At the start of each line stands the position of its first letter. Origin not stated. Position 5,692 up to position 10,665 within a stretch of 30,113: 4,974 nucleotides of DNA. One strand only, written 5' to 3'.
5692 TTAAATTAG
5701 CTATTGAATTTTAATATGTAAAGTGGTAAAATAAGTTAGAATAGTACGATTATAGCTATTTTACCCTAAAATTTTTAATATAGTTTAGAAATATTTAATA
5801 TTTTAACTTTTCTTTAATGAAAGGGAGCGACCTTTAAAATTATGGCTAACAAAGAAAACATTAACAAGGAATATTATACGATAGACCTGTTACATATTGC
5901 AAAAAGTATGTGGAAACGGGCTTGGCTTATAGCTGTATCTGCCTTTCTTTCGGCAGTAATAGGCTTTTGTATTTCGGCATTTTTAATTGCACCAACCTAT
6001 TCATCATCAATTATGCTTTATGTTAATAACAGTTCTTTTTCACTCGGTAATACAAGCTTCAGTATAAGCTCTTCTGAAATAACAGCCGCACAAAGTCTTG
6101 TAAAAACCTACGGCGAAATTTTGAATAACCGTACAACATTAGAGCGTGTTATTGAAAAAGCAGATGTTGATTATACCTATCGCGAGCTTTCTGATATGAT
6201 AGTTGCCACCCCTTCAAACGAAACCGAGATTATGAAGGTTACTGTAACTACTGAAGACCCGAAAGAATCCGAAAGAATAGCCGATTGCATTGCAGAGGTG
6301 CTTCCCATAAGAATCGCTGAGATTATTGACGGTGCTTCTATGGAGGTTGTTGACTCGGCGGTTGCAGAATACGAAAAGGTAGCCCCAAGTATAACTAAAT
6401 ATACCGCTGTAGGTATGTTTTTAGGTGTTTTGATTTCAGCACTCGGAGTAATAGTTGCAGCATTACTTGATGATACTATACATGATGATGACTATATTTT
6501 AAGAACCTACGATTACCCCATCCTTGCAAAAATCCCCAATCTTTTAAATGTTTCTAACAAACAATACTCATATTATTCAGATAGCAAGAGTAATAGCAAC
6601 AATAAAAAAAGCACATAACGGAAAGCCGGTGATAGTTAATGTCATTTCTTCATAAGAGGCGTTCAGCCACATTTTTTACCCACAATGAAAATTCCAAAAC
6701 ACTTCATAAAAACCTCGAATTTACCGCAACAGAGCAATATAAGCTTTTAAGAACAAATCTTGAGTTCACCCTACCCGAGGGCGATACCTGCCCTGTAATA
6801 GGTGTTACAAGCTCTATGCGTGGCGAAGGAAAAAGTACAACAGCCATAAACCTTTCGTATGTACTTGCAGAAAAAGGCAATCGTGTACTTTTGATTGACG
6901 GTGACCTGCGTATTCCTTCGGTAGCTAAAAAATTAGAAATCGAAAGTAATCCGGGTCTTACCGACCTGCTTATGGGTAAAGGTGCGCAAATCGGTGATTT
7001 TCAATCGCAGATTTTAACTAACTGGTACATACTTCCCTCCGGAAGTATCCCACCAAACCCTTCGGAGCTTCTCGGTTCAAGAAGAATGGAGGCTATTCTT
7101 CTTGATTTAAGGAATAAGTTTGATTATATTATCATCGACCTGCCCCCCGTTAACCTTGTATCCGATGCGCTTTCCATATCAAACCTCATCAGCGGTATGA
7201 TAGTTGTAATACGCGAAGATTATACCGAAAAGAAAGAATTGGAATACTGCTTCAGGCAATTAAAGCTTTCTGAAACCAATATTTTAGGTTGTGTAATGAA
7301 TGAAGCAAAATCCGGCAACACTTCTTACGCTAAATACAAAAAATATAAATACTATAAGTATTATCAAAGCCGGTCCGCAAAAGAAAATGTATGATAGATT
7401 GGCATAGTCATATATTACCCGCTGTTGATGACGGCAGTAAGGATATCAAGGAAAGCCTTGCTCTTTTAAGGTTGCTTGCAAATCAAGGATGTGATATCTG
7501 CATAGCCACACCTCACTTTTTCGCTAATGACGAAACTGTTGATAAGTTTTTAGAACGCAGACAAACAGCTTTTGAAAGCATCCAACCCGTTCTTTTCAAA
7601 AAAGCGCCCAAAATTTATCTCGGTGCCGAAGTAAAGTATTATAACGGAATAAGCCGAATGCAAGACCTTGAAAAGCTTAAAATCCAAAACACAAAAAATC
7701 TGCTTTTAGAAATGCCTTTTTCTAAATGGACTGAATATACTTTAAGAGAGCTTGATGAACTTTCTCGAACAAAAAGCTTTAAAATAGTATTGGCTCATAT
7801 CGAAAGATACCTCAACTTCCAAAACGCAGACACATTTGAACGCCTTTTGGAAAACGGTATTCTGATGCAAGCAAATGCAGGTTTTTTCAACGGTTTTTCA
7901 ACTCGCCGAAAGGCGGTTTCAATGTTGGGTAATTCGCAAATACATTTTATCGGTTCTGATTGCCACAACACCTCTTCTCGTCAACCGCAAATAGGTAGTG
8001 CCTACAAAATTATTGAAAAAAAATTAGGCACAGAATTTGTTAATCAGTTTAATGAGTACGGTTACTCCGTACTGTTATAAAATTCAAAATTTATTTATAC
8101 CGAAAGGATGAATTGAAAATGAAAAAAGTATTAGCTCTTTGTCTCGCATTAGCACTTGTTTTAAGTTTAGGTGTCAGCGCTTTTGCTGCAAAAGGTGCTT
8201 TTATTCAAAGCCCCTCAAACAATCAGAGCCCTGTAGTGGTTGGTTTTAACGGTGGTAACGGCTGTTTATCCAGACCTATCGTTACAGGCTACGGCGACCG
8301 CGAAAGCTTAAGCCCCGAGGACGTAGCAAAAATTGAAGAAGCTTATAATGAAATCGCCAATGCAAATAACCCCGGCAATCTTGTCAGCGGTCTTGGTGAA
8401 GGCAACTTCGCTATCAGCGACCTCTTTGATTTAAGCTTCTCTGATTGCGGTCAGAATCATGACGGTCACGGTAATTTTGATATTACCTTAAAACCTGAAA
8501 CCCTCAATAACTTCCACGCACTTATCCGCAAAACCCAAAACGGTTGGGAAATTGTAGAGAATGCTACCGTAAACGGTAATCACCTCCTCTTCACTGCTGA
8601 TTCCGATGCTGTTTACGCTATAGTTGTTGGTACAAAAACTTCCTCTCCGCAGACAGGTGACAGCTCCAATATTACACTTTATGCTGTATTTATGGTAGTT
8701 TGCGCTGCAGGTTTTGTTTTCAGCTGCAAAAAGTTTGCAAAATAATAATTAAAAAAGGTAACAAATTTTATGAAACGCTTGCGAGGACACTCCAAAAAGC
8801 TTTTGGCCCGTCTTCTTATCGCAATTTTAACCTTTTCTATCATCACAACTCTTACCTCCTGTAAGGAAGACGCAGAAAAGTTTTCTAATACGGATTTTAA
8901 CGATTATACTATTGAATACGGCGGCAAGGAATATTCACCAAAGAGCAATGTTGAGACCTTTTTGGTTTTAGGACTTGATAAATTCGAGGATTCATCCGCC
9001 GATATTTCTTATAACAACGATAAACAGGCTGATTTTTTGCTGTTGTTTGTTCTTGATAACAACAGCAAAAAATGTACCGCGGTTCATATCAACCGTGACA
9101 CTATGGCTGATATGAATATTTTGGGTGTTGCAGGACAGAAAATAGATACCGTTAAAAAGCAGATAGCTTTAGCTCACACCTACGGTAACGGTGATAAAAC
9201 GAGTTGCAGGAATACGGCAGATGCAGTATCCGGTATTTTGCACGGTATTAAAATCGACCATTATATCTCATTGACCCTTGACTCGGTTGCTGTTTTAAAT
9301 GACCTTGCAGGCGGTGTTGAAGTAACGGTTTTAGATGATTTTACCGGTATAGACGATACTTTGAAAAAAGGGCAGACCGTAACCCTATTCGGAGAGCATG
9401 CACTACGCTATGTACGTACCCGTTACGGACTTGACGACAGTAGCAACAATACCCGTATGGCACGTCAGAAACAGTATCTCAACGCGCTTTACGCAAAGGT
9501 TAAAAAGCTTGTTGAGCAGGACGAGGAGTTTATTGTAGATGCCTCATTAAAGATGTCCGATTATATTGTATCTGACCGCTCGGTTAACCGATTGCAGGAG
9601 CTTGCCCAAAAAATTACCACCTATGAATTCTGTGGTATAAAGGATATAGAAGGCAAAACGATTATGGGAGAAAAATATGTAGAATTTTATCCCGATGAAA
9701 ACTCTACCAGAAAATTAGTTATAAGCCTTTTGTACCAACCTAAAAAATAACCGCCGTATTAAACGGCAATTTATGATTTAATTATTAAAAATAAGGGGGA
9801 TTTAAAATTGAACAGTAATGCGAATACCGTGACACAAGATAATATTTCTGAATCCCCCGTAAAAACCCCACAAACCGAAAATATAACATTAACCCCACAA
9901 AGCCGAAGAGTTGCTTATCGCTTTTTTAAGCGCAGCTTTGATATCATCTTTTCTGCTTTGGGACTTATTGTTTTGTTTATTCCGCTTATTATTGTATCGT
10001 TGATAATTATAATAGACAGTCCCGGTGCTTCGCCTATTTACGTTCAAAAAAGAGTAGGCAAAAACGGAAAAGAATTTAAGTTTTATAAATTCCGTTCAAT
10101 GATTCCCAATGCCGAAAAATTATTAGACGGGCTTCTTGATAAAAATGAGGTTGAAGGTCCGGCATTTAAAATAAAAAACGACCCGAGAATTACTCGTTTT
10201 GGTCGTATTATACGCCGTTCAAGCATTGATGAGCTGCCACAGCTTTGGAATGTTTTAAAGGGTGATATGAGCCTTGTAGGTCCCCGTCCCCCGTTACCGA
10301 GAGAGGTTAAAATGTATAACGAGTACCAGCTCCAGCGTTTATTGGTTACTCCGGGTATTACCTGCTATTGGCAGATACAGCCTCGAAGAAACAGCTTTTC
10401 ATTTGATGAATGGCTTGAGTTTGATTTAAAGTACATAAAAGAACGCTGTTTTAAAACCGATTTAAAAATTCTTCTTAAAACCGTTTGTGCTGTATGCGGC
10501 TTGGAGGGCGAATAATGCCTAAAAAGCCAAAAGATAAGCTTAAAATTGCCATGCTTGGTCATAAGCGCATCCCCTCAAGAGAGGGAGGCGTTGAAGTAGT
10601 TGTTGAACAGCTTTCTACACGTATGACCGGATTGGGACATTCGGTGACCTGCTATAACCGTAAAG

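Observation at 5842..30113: Candidate coupled system: phosphodiester-bearing surface glycan plus a giant surface phosphodiester glycosidase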

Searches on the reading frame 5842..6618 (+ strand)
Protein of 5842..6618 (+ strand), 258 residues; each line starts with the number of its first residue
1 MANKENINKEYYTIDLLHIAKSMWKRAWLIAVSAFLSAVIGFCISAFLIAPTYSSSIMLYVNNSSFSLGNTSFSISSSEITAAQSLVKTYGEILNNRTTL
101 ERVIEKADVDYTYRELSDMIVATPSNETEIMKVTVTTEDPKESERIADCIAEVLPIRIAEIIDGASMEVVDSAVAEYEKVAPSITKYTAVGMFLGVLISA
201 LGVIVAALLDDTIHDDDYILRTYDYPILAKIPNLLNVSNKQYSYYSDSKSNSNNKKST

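Call 3: search_protein_families(library=pfam, proteins=[window:5842-6618:+])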
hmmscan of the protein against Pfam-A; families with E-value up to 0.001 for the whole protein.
window:5842-6618:+ (258 aa): 1 family
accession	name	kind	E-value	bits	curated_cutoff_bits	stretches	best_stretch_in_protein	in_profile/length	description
PF02706.20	Wzz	-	9.6e-16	58.3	25.5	1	13-106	2-90/91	Chain length determinant protein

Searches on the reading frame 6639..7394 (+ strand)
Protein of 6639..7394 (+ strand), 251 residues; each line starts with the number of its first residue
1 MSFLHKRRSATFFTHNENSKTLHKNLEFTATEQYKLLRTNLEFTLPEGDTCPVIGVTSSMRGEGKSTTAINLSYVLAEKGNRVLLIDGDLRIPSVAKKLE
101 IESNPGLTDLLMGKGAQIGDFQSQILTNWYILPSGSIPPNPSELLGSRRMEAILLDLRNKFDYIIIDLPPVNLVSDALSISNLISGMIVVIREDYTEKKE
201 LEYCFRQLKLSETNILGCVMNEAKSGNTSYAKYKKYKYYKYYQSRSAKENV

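Call 3: search_protein_families(library=pfam, proteins=[window:6639-7394:+])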
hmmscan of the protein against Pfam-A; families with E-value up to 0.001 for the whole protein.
window:6639-7394:+ (251 aa): 5 families
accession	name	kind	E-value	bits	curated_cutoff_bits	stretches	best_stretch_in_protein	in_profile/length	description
PF13614.12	AAA_31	-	4.9e-15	56.4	27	1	53-190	3-147/177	AAA domain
PF10609.15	ParA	-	6.2e-11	42.6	27.1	1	53-104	5-56/246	NUBPL iron-transfer P-loop NTPase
PF01656.29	CbiA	-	1.8e-09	38.1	25.4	1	56-183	3-54/125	CobQ/CobB/MinD/ParA nucleotide binding domain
PF09140.17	MipZ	-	6.9e-06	26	20.7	1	56-169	5-108/262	ATPase MipZ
PF00142.24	Fer4_NifH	-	0.00031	20.8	25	1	62-116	10-64/271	4Fe-4S iron sulfur cluster binding proteins, NifH/frxC family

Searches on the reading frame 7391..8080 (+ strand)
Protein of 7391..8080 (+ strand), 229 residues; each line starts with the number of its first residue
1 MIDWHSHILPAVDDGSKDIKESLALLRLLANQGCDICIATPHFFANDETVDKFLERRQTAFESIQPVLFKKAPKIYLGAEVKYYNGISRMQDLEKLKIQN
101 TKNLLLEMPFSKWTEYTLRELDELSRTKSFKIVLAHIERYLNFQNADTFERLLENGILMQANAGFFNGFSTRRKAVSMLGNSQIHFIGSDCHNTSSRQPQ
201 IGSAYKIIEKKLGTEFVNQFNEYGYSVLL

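Call 3: search_protein_families(library=pfam, proteins=[window:7391-8080:+])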
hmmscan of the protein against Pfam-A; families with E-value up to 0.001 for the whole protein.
window:7391-8080:+ (229 aa): 1 family
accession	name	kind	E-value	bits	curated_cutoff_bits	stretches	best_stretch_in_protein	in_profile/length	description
PF19567.5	CpsB_CapC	-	2.8e-43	148.5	27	1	1-219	1-223/234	Capsular polysaccharide synthesis, CpsB/CapC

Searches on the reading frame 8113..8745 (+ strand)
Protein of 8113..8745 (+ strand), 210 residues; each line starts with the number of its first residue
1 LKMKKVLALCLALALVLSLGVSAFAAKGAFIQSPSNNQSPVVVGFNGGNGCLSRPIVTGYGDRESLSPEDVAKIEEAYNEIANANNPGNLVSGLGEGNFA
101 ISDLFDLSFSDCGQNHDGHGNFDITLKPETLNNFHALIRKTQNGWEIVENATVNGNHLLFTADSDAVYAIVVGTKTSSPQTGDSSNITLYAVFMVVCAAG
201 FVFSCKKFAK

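Call 3: search_protein_families(library=pfam, proteins=[window:8113-8745:+])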
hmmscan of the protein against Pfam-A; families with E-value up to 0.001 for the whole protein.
window:8113-8745:+ (210 aa): 0 families

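Call 31: search_protein_families(library=ncbifam, proteins=[window:8113-8745:+], max_evalue=0.001)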
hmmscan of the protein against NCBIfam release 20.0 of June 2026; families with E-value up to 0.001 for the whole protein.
window:8113-8745:+ (210 aa): 2 families
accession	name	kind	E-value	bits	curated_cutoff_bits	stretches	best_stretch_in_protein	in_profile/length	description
TIGR03656.1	IsdC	equivalog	6.5e-05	22.8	155.85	1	174-207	182-215/219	heme uptake protein IsdC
NF053819.1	EF0750_LPXTG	subfamily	0.0003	21.3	47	0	1-57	1-44/105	EF2685/EF0750 family sortase-dependent surface protein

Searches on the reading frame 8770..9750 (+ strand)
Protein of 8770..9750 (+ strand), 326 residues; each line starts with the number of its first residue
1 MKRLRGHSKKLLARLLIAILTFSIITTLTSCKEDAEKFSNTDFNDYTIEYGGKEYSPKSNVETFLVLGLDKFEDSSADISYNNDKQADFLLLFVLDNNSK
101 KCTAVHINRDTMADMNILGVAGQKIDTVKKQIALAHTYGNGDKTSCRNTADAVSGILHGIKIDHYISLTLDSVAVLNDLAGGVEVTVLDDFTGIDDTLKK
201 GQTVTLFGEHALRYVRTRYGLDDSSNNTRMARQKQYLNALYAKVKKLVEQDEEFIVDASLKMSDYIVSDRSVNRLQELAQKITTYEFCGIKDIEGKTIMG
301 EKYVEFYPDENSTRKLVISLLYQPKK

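Call 3: search_protein_families(library=pfam, proteins=[window:8770-9750:+])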
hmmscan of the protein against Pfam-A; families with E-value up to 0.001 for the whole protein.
window:8770-9750:+ (326 aa): 1 family
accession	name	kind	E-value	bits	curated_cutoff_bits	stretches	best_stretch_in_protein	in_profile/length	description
PF03816.19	LytR_cpsA_psr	-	2.7e-22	80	24.6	1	87-245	2-149/150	LytR_cpsA_psr family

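Call 109: search_protein_families(library=ncbifam, proteins=[window:8770-9750:+], max_evalue=0.00001)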
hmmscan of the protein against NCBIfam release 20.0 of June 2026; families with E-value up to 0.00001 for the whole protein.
window:8770-9750:+ (326 aa): 4 families
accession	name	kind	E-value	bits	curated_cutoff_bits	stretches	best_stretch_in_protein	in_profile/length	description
TIGR00350.1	lytR_cpsA_psr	domain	1.4e-18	67.6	62.3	1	86-245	2-151/152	LCP family glycopolymer transferase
NF006897.1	PRK09379.1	equivalog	3.3e-13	49.6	441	1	81-243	71-217/298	polyisoprenyl-teichoic acid--peptidoglycan teichoic acid transferase TagU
NF051849.1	LCP_trans_Cps2A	equivalog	7.3e-10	38.6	650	1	157-247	298-388/477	LCP family glycopolymer transferase CpsA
NF047591.1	ligase_LytR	equivalog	2.3e-09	37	450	1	15-247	8-238/336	glycopolymer--peptidoglycan transferase LytR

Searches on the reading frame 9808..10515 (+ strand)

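Call 3: search_protein_families(library=pfam, proteins=[window:9808-10515:+])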
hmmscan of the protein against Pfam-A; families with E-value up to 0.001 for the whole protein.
window:9808-10515:+ (235 aa): 1 family
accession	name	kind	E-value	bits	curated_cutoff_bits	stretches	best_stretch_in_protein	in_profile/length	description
PF02397.22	Bac_transf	-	4.6e-66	222.2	27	1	41-229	1-177/179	Bacterial sugar transferase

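Call 109: search_protein_families(library=ncbifam, proteins=[window:9808-10515:+], max_evalue=0.00001)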
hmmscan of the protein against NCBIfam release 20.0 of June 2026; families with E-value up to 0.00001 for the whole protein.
window:9808-10515:+ (235 aa): 10 families
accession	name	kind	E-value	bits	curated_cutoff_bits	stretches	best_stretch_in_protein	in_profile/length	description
TIGR03025.1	EPS_sugtrans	subfamily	2.2e-78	264.5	295.55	1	25-230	242-439/445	exopolysaccharide biosynthesis polyprenyl glycosylphosphotransferase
NF041877.1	EPS_EpsZ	equivalog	3.4e-68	230.4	800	1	40-230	265-453/459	exopolysaccharide biosynthesis polyisoprenyl-phosphate hexose-1-phosphate transferase EpsZ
TIGR03022.1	WbaP_sugtrans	subfamily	6.9e-65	220.1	403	1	16-231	234-451/456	undecaprenyl-phosphate galactose phosphotransferase WbaP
TIGR03023.1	WcaJ_sugtrans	equivalog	6.6e-60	203.7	410.75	1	26-229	248-446/453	undecaprenyl-phosphate glucose phosphotransferase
NF052601.1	undeca_RfbP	equivalog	5.1e-59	199.5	330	1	24-229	28-235/244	undecaprenyl-phosphate galactose phosphotransferase family protein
NF011751.0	PRK15204.1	equivalog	3.7e-47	161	907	1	36-230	275-470/476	undecaprenyl-phosphate galactose phosphotransferase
TIGR03013.1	EpsB_2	subfamily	5.8e-46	157.5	393.35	1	36-229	250-436/443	TIGR03013 family XrtA/PEP-CTERM system glycosyltransferase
NF007518.0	PRK10124.1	equivalog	3.8e-32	111.6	684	1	37-226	270-454/464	undecaprenyl-phosphate glucose phosphotransferase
NF050817.1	PolSacchBiosHfsE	equivalog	2.2e-29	102.5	750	1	23-231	256-461/467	polysaccharide biosynthesis protein HfsE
NF045514.1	glycotran_HepC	equivalog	6.5e-22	77.9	140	1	29-161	105-211/220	heterocyst development glycosyltransferase HepC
